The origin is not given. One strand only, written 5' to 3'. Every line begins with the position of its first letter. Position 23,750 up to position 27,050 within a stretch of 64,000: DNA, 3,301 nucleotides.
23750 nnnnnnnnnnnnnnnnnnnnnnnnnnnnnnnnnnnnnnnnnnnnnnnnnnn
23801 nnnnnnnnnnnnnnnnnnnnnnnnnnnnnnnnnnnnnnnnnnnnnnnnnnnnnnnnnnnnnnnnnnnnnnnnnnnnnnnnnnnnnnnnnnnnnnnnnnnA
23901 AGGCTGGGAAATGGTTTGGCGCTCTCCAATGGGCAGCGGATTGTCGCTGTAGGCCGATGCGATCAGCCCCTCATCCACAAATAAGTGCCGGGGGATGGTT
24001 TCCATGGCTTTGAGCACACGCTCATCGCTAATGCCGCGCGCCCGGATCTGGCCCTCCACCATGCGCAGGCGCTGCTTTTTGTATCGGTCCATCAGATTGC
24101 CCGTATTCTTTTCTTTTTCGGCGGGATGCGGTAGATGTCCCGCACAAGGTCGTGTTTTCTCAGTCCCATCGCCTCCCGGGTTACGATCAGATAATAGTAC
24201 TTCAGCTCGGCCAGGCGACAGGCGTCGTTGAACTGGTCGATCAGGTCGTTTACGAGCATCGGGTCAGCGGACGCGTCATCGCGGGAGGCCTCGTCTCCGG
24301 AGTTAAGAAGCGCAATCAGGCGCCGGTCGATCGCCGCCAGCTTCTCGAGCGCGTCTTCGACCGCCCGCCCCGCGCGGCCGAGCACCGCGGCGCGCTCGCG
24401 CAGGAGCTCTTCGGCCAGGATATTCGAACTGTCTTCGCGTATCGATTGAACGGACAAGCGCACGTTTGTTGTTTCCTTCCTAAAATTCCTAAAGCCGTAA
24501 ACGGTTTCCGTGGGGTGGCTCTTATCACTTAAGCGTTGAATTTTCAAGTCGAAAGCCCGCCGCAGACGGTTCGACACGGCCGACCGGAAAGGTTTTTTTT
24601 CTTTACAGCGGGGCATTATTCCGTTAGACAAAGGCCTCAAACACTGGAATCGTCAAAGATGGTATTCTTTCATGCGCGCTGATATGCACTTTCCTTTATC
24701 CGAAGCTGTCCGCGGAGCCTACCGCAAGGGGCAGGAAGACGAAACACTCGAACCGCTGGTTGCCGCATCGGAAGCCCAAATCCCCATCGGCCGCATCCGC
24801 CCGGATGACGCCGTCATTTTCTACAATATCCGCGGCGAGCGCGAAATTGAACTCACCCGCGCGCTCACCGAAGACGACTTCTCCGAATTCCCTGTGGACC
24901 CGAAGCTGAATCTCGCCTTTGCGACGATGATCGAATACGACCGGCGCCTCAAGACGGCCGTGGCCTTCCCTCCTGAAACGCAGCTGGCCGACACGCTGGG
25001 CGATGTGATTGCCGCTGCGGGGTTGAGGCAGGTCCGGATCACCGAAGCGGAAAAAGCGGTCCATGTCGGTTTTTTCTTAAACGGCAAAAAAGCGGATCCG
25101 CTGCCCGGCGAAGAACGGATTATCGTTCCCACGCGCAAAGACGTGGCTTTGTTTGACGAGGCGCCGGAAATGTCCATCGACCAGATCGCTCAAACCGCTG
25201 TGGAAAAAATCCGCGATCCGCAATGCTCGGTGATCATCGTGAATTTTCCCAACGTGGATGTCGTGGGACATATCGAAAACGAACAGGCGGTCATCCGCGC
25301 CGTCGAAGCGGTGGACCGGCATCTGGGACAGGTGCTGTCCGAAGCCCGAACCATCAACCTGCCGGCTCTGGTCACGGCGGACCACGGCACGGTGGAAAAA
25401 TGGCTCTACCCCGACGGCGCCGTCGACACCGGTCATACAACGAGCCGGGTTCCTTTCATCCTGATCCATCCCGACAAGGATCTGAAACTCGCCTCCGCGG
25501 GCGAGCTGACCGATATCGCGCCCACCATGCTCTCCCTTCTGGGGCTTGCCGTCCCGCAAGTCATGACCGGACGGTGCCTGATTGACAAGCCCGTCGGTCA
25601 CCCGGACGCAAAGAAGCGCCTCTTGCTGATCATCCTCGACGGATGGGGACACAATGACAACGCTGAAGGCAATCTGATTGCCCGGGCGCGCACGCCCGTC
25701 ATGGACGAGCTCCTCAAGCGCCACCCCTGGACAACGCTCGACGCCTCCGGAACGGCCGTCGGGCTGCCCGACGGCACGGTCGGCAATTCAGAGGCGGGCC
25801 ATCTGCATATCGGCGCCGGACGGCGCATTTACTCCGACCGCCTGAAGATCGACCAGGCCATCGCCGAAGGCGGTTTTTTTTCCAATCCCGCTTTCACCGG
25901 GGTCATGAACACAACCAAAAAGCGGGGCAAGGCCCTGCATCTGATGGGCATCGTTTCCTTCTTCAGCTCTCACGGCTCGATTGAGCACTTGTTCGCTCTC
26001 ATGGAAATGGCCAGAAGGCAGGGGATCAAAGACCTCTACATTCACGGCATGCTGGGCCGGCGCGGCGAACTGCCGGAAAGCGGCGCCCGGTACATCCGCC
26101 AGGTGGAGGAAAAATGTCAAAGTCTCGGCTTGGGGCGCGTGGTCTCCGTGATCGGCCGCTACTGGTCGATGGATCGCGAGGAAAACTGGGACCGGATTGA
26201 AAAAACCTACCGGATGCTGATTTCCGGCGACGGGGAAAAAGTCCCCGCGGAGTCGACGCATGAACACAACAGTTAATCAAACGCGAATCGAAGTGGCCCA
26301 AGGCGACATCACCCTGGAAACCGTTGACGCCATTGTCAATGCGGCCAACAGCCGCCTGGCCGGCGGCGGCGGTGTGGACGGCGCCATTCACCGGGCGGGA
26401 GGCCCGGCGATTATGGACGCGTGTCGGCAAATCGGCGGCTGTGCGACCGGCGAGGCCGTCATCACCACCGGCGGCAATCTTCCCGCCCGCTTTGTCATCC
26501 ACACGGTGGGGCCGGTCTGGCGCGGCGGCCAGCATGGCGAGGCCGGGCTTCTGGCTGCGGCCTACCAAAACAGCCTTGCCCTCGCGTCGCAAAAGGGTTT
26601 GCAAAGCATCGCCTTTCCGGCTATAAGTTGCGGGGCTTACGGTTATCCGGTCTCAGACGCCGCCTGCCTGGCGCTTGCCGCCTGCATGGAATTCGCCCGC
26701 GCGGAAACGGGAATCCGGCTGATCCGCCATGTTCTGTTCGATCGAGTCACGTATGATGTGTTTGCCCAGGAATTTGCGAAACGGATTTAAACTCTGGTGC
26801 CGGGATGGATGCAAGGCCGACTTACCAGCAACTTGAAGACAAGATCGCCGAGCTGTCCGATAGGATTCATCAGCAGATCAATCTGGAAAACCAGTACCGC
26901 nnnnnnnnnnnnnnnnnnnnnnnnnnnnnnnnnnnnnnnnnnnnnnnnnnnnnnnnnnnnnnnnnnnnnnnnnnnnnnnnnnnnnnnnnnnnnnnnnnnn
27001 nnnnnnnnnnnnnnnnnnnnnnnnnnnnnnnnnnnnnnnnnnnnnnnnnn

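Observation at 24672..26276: Circularly permuted cofactor-independent phosphoglycerate mutase in a single ORF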

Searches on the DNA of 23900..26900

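Call 50: search_rna_families(source=window, start=23900, end=26900, threshold=evalue, max_evalue=1)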
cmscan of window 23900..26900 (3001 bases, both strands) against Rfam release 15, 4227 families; matches with E-value up to 1: 1.
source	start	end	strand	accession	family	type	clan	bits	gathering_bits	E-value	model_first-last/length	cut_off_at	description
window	26213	26254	+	RF01684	mascRNA-menRNA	Gene;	-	20.1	42.5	0.92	1-56/56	no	MALAT1-associated small cytoplasmic RNA/MEN beta RNA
